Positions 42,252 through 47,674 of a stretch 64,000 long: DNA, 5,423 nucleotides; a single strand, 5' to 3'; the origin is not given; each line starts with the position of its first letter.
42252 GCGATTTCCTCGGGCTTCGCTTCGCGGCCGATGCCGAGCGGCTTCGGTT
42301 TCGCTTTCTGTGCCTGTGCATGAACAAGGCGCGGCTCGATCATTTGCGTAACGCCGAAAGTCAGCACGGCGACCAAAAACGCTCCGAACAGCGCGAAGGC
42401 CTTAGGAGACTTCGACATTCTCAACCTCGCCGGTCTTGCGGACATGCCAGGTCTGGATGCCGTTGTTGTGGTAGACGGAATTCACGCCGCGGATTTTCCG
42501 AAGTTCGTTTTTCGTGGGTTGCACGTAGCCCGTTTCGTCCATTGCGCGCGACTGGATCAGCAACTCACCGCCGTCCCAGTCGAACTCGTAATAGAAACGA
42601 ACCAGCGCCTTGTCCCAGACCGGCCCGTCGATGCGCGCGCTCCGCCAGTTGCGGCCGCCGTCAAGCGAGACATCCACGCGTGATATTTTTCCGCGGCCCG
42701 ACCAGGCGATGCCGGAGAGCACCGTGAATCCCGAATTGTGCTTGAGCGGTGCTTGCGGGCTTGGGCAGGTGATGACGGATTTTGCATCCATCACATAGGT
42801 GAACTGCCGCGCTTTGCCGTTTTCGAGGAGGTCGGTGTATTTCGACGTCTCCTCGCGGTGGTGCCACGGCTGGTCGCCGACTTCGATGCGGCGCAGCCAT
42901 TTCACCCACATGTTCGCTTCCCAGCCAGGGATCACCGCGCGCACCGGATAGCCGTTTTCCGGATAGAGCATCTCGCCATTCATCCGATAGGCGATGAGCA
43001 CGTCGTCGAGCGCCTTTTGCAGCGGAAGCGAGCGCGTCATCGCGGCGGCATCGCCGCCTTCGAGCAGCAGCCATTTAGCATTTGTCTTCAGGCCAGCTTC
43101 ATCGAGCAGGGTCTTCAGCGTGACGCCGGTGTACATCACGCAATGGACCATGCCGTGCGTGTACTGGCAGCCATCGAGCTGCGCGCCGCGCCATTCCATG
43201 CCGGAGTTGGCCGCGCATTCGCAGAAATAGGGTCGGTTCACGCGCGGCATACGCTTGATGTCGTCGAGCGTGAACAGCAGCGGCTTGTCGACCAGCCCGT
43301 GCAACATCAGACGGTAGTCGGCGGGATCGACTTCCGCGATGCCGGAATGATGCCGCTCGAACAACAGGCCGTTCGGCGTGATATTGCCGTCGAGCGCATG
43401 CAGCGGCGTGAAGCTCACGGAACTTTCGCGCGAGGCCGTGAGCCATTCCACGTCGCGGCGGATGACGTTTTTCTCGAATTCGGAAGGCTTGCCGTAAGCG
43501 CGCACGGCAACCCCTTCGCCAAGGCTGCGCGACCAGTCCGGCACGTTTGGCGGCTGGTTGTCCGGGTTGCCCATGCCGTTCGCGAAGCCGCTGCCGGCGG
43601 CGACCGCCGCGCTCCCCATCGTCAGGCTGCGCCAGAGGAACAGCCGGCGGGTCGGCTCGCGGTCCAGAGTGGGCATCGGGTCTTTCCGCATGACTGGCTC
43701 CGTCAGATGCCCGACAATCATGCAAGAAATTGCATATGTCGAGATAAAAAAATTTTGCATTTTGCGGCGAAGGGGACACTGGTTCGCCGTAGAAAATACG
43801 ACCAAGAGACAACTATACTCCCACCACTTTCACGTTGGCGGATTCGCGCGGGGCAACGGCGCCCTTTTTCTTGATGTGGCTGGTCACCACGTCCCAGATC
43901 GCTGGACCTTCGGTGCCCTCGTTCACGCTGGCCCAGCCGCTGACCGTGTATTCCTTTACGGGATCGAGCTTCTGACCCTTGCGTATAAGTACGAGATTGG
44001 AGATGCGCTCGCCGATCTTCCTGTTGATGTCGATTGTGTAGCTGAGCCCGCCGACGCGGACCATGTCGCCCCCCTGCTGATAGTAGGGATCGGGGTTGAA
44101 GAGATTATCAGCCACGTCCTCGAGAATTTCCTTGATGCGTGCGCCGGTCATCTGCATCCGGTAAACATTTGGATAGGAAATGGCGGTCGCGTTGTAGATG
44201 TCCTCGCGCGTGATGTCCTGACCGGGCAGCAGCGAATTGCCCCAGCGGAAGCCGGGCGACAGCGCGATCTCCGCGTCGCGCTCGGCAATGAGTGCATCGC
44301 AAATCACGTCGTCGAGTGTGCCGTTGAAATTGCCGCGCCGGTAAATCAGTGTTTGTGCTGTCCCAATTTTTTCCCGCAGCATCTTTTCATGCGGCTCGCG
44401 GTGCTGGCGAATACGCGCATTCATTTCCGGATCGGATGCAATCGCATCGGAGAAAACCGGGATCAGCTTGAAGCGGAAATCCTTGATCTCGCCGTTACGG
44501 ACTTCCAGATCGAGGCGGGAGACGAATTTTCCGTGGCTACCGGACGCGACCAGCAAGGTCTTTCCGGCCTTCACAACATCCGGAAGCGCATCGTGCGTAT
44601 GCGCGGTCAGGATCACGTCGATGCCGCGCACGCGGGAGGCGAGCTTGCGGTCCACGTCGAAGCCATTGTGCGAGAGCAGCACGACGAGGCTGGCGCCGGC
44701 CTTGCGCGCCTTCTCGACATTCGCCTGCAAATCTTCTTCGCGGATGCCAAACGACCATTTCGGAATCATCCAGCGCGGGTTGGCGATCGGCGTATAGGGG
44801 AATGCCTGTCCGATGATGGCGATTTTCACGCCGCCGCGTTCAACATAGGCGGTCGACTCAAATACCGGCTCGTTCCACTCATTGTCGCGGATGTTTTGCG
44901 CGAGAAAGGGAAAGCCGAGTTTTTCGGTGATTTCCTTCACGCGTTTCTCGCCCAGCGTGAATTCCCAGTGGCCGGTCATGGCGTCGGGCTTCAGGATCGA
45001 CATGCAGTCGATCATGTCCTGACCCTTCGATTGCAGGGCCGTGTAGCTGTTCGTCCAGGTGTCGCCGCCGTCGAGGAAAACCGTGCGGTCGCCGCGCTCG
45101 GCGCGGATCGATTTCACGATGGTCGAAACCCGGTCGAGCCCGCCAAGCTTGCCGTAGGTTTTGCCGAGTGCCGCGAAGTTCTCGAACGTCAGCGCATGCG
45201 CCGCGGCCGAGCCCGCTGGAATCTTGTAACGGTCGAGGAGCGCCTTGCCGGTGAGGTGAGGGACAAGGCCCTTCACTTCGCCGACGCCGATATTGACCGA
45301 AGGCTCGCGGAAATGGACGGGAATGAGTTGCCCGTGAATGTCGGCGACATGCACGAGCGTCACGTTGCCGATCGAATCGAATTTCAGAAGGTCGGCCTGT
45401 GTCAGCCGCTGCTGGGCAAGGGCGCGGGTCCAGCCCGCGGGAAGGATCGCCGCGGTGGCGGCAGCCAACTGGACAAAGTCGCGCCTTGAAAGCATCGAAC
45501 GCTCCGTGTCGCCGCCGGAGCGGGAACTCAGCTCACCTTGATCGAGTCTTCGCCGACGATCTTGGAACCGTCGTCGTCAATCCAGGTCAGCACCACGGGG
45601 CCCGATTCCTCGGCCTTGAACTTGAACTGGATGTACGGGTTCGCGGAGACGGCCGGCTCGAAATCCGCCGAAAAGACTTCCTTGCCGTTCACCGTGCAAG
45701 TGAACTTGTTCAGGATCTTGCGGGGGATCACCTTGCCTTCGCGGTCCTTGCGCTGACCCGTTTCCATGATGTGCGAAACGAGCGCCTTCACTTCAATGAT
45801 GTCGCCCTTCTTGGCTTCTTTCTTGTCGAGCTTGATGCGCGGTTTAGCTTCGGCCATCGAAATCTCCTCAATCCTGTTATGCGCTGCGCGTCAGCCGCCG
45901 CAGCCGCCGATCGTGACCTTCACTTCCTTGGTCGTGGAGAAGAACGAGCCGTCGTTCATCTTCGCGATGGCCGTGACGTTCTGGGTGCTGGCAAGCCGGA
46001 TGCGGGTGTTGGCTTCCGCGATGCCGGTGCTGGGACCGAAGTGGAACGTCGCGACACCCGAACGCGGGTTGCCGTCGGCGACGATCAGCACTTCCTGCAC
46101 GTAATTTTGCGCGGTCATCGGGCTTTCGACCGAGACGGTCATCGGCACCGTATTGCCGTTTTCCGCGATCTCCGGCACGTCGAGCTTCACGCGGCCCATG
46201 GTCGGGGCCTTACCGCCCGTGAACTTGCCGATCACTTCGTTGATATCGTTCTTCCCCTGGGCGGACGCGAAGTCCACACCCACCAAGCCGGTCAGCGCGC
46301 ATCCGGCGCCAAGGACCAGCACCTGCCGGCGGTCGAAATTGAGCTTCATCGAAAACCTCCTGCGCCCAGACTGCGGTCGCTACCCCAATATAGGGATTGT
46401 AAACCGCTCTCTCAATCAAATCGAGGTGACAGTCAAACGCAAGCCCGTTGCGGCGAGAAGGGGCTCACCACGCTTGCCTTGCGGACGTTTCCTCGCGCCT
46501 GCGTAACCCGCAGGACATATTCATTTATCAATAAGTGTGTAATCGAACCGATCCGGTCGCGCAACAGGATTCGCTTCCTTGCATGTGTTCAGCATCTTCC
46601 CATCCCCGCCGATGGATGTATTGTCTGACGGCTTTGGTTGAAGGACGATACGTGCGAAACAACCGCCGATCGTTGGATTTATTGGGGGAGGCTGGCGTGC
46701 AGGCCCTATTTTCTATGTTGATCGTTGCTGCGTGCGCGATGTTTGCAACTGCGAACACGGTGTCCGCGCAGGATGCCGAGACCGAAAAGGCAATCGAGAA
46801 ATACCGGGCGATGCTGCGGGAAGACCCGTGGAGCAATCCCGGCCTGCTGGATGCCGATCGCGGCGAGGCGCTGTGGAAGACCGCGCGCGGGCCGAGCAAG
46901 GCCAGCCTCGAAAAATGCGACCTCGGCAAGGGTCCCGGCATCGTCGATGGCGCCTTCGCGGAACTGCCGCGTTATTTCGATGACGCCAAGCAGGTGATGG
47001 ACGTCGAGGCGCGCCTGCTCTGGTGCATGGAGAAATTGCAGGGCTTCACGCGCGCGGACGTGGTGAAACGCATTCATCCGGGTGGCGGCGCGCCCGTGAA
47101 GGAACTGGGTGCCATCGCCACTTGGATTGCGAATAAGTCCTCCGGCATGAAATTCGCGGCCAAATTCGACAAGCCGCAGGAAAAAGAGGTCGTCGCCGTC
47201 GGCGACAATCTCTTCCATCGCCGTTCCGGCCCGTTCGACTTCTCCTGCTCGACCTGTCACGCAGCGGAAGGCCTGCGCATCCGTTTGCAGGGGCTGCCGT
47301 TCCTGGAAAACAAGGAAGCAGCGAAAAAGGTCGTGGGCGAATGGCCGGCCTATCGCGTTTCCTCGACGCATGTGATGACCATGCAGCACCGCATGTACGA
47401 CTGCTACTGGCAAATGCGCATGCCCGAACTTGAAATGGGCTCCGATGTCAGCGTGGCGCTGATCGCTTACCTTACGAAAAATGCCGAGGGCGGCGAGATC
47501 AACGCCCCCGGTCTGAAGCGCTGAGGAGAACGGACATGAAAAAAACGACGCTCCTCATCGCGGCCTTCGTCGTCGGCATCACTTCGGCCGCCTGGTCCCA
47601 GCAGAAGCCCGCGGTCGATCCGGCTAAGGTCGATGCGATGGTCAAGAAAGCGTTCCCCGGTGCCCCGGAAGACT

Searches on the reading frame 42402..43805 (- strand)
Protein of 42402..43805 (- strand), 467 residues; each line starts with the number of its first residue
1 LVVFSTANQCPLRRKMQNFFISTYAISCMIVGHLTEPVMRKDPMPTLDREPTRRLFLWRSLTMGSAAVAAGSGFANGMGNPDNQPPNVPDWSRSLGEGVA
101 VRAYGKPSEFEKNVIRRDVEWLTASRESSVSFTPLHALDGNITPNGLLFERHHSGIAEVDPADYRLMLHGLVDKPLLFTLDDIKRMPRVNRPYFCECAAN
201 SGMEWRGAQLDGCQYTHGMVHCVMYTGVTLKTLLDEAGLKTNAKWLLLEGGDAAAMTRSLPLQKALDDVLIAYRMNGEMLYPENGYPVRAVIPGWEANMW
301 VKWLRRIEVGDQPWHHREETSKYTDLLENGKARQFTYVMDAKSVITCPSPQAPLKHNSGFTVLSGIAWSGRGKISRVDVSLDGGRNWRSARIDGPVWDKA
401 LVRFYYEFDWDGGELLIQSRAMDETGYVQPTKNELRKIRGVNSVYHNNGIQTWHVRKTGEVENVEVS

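Call 5: search_protein_families(library=pfam, proteins=[window:42402-43805:-], max_evalue=0.001)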
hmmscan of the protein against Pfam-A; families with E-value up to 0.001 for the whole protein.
window:42402-43805:- (467 aa): 2 families
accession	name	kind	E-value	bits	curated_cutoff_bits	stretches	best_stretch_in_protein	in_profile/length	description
PF00174.25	Oxidored_molyb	-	2.5e-51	174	24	1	153-314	1-165/169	Oxidoreductase molybdopterin binding domain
PF03404.22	Mo-co_dimer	-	1.3e-21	77.6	22.7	1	334-451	2-136/138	Mo-co oxidoreductase dimerisation domain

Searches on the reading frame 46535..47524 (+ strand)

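Call 74: search_protein_families(library=pfam, proteins=[window:46535-47524:+], max_evalue=0.0001)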
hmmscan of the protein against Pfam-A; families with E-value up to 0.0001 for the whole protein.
window:46535-47524:+ (329 aa): 1 family
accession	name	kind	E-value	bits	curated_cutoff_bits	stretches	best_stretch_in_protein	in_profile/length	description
PF21342.2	SoxA-TsdA_cyt-c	-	3e-32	110.9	27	1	109-206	1-87/88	SoxA/TsdA, cytochrome c domain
